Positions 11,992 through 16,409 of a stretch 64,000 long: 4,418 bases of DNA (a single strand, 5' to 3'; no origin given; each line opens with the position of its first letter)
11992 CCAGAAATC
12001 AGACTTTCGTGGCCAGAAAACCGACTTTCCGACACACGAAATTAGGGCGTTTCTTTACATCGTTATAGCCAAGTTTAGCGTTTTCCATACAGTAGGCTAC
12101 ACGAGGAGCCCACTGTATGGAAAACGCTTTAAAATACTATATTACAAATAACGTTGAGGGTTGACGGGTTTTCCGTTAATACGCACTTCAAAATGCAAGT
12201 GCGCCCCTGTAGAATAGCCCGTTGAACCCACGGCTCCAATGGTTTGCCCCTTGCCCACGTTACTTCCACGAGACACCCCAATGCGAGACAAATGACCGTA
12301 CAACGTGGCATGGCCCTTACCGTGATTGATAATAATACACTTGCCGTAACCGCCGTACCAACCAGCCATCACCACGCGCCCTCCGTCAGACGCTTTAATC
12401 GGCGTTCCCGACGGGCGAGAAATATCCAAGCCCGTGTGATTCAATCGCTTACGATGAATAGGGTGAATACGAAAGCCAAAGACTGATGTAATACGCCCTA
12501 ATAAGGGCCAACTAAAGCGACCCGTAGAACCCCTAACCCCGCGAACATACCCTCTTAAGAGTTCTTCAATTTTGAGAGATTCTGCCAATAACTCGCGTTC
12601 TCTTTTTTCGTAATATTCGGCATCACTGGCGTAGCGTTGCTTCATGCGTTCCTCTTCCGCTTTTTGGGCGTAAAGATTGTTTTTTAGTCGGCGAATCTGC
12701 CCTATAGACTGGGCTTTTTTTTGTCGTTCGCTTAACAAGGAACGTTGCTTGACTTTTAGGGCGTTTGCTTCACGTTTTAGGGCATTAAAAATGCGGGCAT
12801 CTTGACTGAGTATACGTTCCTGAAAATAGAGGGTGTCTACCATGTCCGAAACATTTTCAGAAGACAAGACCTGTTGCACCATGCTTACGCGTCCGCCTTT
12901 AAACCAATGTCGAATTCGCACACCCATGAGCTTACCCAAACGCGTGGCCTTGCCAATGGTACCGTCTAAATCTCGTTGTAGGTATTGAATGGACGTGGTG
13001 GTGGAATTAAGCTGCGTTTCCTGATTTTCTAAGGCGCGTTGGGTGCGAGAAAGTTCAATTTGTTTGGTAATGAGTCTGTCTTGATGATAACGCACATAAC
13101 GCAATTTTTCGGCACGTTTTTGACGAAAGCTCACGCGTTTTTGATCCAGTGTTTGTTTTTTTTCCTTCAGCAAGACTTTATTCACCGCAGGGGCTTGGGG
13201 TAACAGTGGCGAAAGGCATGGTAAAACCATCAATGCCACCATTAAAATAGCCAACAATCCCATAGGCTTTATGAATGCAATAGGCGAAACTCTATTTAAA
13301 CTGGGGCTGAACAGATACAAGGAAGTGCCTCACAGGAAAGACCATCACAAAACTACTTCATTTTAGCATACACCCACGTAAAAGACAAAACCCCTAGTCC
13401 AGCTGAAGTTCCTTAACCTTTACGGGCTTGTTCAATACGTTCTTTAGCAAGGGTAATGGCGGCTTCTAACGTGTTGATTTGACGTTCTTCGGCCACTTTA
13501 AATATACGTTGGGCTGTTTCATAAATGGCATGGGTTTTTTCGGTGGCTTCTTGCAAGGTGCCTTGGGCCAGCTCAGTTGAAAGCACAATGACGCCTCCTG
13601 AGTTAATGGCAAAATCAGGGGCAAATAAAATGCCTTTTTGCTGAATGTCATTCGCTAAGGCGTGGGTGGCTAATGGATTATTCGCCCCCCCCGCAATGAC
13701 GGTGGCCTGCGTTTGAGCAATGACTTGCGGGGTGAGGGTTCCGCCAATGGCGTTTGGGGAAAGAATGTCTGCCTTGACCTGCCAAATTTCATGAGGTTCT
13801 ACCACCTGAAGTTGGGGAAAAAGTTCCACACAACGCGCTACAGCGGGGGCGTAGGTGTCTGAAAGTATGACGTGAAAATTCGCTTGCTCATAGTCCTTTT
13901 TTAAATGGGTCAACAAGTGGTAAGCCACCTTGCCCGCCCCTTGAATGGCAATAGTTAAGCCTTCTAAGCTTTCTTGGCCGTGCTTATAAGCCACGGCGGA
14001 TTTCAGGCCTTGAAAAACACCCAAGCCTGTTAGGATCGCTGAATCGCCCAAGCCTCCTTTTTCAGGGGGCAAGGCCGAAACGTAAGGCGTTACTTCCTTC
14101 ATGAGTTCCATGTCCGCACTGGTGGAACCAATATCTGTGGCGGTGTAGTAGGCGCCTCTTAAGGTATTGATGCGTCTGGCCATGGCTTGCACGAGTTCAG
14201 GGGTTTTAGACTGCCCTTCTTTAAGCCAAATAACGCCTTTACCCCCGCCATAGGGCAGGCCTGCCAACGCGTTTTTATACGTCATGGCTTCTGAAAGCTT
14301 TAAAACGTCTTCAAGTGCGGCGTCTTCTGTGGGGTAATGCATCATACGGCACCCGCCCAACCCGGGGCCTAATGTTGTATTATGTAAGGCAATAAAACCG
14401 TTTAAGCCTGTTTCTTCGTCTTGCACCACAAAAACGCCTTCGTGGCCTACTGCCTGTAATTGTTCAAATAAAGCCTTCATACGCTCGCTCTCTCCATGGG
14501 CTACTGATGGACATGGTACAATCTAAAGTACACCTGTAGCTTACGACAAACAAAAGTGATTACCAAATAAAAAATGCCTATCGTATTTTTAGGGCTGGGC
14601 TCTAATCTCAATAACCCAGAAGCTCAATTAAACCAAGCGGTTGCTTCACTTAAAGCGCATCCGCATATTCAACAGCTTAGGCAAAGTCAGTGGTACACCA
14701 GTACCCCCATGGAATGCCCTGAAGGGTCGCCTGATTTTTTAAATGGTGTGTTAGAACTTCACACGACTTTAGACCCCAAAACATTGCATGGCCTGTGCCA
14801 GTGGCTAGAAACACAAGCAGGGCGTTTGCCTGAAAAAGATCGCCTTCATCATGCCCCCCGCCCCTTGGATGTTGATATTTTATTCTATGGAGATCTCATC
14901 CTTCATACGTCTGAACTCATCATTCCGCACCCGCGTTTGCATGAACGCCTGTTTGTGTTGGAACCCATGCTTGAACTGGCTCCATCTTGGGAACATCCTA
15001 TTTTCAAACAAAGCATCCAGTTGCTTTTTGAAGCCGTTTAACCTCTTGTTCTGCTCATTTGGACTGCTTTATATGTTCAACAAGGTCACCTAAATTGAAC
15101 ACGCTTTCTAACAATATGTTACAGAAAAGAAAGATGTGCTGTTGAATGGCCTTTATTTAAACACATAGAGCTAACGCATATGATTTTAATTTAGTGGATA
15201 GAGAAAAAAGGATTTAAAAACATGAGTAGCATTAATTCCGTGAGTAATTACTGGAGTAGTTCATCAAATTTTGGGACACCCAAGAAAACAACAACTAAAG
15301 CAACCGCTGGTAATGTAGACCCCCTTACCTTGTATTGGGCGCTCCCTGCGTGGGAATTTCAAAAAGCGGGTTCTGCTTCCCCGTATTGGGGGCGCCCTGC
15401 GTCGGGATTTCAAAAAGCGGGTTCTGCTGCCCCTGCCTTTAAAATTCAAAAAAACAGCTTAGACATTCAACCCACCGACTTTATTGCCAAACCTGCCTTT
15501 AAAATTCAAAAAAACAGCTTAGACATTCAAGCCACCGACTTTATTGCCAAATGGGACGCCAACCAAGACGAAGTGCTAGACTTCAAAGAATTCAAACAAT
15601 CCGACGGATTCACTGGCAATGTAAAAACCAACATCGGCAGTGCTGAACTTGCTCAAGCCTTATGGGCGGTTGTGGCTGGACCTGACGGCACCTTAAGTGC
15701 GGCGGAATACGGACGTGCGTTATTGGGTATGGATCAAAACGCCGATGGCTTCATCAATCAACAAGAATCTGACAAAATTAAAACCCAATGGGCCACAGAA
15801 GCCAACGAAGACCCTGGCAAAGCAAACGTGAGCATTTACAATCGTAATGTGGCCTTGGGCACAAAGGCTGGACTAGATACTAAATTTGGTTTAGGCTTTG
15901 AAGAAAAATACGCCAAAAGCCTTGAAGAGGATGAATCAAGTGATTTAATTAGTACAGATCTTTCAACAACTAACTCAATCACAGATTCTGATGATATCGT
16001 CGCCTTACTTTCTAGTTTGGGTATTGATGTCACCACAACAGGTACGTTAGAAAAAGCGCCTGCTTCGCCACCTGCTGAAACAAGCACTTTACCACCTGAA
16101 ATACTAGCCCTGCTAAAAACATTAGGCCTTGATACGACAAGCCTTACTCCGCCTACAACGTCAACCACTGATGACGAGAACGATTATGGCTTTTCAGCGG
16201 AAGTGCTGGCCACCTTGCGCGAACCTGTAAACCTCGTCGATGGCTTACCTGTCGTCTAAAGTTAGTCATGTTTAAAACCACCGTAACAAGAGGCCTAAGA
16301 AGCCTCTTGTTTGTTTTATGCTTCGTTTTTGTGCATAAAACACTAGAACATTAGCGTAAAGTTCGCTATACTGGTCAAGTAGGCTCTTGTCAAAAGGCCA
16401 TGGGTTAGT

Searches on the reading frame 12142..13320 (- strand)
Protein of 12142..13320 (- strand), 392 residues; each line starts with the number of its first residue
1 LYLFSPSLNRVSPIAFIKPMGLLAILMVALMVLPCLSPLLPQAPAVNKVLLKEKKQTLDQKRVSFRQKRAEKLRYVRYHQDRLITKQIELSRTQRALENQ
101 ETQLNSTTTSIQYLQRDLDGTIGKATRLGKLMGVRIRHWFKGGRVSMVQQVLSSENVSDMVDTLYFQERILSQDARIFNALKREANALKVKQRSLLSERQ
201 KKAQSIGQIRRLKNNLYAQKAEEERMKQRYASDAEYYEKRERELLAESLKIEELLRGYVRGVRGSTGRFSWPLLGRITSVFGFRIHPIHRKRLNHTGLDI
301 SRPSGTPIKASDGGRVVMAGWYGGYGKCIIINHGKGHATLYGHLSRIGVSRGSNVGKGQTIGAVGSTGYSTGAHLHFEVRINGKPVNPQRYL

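Call 25: search_protein_families(library=pfam, proteins=[window:12142-13320:-])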
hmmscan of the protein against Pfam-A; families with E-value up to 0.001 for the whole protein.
window:12142-13320:- (392 aa): 2 families
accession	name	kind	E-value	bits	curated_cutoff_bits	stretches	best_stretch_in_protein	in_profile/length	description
PF01551.29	Peptidase_M23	-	2.6e-35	120.9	28.7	1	294-388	2-96/96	Peptidase family M23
PF24568.1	CC_PcsB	-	0.0001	22.5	27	1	141-190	25-74/75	Peptidoglycan hydrolase PcsB, coiled-coil domain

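Call 37: find_encoding_contigs(protein=window:12142-13320:-, flank=2500, max_places=10)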
Protein window:12142-13320:- (392 aa): 4 contigs read that carry it; 4 places shown.
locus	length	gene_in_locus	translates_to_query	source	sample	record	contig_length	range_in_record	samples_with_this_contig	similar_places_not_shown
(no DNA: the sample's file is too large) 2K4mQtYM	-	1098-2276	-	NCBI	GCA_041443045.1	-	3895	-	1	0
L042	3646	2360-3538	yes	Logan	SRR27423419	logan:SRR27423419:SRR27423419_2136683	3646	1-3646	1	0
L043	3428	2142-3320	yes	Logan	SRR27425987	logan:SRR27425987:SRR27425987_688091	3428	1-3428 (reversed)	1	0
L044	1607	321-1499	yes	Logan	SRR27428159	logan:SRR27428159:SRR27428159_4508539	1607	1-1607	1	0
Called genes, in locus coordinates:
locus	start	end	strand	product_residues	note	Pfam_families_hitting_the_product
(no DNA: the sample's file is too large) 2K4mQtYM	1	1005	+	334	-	?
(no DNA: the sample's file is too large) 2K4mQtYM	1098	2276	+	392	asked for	PF01551:Peptidase_M23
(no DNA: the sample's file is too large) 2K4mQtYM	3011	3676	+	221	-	-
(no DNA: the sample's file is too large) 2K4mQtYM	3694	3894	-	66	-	?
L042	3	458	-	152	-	?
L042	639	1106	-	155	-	PF01288:HPPK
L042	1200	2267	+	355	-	PF02812:ELFV_dehydrog_N, PF00208:ELFV_dehydrog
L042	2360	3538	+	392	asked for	PF01551:Peptidase_M23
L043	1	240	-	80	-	?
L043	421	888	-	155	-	PF01288:HPPK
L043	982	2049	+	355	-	PF02812:ELFV_dehydrog_N, PF00208:ELFV_dehydrog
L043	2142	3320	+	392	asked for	PF01551:Peptidase_M23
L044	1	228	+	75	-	?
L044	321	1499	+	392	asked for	PF01551:Peptidase_M23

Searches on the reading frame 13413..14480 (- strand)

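Call 25: search_protein_families(library=pfam, proteins=[window:13413-14480:-])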
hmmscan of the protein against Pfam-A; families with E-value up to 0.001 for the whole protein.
window:13413-14480:- (355 aa): 2 families
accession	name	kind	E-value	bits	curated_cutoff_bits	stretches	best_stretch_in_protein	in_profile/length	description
PF02812.23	ELFV_dehydrog_N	-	5.4e-25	88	25.3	1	22-130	10-126/129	Glu/Leu/Phe/Val dehydrogenase, dimerisation domain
PF00208.27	ELFV_dehydrog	-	6.5e-21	75.6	23.4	2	223-354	98-238/241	Glutamate/Leucine/Phenylalanine/Valine dehydrogenase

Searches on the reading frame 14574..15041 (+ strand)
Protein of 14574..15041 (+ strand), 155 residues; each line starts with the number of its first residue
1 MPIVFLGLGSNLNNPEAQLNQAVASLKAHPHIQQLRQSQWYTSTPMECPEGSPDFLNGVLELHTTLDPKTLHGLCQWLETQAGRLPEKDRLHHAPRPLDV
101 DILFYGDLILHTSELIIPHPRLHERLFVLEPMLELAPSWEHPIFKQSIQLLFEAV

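Call 63: search_protein_families(library=pfam, proteins=[window:14574-15041:+])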
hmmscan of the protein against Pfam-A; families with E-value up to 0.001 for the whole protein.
window:14574-15041:+ (155 aa): 1 family
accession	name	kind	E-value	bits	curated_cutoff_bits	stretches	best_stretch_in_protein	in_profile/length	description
PF01288.25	HPPK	-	4.2e-34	117.8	25.7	1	5-137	1-116/116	7,8-dihydro-6-hydroxymethylpterin-pyrophosphokinase (HPPK)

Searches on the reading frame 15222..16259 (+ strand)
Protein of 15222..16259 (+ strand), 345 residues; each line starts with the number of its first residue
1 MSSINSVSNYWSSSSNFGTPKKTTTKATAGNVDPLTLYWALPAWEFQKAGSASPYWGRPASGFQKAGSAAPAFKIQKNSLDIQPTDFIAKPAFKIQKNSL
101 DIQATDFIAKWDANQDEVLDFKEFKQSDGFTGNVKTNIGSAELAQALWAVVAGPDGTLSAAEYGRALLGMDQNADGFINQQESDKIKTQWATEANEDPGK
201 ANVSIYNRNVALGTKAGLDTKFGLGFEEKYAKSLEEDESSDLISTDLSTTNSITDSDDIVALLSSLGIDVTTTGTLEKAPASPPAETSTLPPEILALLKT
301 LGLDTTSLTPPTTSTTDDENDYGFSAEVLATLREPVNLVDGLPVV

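Call 64: search_protein_families(library=pfam, proteins=[window:15222-16259:+])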
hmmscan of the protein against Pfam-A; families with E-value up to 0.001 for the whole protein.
window:15222-16259:+ (345 aa): 1 family
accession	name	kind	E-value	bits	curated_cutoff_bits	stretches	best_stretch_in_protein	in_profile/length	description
PF00036.39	EF-hand_1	-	0.00019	21.2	25.4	0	107-126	5-24/29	EF hand domain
